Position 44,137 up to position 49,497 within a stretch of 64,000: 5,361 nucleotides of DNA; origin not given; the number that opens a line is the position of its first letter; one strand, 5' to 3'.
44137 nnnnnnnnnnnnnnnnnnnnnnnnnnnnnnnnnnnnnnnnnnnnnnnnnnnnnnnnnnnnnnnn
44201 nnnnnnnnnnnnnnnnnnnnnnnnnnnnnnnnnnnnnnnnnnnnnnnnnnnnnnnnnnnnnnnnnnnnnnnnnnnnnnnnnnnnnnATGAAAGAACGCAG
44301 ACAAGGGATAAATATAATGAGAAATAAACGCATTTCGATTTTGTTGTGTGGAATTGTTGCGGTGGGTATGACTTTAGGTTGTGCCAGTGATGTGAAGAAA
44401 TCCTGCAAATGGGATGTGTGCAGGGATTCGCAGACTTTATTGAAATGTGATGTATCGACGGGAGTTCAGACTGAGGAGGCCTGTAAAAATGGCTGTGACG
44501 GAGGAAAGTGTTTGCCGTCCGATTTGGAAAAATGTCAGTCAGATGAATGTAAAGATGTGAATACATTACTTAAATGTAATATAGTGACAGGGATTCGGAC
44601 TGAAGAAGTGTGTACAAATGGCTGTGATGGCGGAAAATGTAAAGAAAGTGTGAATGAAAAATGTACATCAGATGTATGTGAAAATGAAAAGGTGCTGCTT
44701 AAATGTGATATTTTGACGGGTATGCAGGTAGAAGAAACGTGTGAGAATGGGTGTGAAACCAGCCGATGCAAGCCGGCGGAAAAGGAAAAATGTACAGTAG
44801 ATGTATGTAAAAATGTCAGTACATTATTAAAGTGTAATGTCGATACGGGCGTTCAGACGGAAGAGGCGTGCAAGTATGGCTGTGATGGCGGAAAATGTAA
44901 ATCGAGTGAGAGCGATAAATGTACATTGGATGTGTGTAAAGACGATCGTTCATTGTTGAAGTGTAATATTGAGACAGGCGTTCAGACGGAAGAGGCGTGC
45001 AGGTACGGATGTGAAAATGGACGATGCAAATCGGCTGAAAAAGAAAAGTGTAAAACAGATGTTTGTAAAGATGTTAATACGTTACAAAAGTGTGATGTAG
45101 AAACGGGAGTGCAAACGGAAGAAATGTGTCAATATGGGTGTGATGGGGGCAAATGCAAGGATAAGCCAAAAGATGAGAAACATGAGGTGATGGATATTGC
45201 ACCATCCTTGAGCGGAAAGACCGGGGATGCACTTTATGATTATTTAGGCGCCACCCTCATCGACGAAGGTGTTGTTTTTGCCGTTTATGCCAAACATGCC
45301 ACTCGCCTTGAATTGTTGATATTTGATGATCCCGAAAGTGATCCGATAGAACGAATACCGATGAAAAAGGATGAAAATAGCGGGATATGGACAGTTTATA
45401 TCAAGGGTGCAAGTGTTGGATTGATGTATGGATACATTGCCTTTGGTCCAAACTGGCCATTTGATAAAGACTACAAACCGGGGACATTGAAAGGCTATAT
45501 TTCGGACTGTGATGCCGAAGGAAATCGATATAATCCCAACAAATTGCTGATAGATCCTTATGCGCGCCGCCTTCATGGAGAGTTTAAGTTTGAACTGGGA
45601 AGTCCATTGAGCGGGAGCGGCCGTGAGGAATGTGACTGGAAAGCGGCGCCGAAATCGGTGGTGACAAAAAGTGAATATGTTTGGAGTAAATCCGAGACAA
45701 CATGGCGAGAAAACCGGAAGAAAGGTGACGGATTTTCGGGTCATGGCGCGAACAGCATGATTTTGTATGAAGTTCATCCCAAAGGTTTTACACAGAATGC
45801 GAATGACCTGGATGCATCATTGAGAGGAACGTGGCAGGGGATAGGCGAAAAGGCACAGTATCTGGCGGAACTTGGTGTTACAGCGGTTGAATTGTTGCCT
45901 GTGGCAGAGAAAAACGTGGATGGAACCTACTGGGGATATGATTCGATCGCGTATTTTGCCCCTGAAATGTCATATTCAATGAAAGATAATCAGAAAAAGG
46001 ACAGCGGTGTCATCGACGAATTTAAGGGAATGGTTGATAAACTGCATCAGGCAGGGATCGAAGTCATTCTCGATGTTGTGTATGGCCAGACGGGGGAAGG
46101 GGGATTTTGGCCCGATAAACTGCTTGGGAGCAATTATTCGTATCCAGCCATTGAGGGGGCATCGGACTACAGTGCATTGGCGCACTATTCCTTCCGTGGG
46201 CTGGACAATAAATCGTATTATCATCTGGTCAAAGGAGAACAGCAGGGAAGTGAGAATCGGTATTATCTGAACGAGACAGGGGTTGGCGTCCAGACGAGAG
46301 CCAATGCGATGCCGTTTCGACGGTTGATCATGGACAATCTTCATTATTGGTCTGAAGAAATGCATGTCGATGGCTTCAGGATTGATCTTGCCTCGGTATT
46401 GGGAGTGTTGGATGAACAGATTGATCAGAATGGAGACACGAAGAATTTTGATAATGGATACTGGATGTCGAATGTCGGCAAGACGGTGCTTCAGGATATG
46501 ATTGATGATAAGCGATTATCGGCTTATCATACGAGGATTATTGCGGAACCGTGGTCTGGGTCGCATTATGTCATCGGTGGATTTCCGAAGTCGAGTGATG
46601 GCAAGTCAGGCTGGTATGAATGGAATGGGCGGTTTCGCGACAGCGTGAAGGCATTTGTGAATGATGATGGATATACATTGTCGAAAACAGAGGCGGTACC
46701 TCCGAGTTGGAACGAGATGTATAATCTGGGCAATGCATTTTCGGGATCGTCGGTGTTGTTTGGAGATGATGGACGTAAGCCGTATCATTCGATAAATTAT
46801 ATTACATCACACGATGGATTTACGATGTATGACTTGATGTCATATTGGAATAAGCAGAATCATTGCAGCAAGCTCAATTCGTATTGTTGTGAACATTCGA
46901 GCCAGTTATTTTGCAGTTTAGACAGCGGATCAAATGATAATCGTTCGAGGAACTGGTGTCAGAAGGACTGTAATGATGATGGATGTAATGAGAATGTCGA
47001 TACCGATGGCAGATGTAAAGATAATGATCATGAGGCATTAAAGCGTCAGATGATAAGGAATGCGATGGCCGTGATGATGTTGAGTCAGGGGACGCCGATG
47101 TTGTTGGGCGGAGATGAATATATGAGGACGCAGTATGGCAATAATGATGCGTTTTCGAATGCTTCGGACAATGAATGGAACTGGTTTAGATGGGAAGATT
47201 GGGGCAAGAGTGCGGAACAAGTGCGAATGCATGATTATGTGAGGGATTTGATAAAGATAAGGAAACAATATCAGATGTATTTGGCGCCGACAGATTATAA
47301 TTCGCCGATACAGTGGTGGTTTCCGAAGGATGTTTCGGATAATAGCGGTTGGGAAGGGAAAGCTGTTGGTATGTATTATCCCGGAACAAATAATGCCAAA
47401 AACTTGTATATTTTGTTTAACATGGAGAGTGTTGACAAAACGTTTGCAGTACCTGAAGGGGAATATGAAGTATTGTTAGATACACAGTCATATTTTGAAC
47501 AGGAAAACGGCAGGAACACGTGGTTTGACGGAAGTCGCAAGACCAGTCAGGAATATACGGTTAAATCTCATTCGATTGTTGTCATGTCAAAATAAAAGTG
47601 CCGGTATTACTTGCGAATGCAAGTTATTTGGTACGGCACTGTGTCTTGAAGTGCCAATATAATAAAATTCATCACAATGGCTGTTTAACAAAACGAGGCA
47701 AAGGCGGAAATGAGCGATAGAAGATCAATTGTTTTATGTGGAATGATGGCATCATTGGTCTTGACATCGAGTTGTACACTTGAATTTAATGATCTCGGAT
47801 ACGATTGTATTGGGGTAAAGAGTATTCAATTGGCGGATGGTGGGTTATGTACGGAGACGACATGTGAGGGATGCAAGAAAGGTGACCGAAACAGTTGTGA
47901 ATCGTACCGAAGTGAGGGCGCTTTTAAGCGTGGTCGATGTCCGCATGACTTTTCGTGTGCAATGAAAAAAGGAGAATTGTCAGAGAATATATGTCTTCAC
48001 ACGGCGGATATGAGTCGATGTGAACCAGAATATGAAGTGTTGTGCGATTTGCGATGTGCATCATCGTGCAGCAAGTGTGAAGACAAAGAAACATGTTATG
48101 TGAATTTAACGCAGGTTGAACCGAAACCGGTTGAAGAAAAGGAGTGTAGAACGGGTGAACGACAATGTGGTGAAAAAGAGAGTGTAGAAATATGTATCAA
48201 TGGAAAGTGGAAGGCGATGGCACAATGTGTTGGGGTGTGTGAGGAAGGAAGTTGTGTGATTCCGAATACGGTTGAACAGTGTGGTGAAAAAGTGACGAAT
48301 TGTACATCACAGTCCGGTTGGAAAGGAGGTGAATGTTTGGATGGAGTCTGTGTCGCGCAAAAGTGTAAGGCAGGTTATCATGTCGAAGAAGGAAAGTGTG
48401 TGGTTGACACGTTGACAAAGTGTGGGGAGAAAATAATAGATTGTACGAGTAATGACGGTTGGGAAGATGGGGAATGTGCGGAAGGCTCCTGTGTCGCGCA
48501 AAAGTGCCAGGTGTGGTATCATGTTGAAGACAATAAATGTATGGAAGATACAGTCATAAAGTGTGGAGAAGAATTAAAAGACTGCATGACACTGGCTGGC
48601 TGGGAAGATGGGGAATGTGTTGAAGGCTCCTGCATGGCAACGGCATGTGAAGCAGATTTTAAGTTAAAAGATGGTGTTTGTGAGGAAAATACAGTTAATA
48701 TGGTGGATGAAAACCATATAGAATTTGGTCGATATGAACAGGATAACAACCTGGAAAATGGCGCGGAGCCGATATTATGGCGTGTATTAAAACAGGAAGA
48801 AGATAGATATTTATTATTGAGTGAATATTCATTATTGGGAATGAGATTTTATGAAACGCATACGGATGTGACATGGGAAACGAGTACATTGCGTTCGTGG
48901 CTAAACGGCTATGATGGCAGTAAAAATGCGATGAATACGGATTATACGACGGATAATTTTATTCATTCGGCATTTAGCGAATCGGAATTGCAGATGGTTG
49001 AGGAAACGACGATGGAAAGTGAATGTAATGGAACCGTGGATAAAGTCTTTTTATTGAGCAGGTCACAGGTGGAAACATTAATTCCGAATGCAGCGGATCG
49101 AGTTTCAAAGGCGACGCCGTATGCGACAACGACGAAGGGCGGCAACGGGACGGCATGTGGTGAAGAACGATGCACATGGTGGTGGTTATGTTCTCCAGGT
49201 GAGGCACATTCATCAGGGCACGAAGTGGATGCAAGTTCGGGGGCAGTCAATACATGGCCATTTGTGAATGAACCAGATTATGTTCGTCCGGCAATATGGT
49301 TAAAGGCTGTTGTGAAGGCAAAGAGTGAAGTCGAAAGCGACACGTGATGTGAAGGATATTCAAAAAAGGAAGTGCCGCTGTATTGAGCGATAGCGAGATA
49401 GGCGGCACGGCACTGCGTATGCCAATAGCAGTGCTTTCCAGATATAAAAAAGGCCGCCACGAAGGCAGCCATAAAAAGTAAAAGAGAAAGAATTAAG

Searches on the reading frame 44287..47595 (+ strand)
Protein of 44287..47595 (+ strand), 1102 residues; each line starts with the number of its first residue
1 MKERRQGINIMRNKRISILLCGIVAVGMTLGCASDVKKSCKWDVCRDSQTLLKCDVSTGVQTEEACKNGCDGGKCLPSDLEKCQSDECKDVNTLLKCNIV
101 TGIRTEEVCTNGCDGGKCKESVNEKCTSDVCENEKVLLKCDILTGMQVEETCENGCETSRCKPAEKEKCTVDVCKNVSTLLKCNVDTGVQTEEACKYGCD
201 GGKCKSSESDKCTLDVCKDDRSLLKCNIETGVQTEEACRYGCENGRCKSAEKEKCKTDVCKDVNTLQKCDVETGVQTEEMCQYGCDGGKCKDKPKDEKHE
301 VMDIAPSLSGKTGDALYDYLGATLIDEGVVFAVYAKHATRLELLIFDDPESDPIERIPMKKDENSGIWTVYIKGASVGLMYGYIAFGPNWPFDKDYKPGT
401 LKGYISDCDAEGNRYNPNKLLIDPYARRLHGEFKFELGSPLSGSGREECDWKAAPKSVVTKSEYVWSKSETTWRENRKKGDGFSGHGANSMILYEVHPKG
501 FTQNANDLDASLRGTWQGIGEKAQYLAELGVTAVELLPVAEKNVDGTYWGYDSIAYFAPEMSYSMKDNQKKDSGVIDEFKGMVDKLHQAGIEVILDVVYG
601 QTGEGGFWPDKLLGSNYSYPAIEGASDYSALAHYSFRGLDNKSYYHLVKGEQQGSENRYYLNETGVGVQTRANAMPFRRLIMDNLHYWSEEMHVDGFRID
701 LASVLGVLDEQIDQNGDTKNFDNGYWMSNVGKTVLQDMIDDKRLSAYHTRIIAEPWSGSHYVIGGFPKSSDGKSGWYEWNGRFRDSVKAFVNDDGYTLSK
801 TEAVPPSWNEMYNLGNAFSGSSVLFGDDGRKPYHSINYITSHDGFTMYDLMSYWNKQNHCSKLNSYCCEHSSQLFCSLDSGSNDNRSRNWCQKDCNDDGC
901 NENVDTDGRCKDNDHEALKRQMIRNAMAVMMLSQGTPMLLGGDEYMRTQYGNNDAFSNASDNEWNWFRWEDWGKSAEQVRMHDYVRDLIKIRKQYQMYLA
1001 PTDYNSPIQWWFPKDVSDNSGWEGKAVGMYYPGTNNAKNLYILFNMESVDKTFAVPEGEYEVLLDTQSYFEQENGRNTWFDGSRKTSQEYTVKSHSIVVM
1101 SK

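Call 7: search_protein_families(library=pfam, proteins=[window:44287-47595:+], max_evalue=0.001)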
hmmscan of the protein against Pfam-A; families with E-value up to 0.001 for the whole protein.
window:44287-47595:+ (1102 aa): 2 families
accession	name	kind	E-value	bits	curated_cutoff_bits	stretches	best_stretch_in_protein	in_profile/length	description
PF00128.31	Alpha-amylase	-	1e-16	61.7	22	1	498-723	4-207/446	Alpha amylase, catalytic domain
PF02922.24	CBM_48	-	2.6e-12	47.4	22.4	1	320-426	2-83/83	Carbohydrate-binding module 48 (Isoamylase N-terminal domain)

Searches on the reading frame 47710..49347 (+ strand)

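Call 7: search_protein_families(library=pfam, proteins=[window:47710-49347:+], max_evalue=0.001)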
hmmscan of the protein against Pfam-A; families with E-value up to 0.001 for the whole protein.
window:47710-49347:+ (545 aa): 1 family
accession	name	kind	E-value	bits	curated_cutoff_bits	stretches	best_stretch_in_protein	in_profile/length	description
PF19789.6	DUF6273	-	3.2e-16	60.1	23.5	1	365-532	2-171/172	Domain of unknown function (DUF6273)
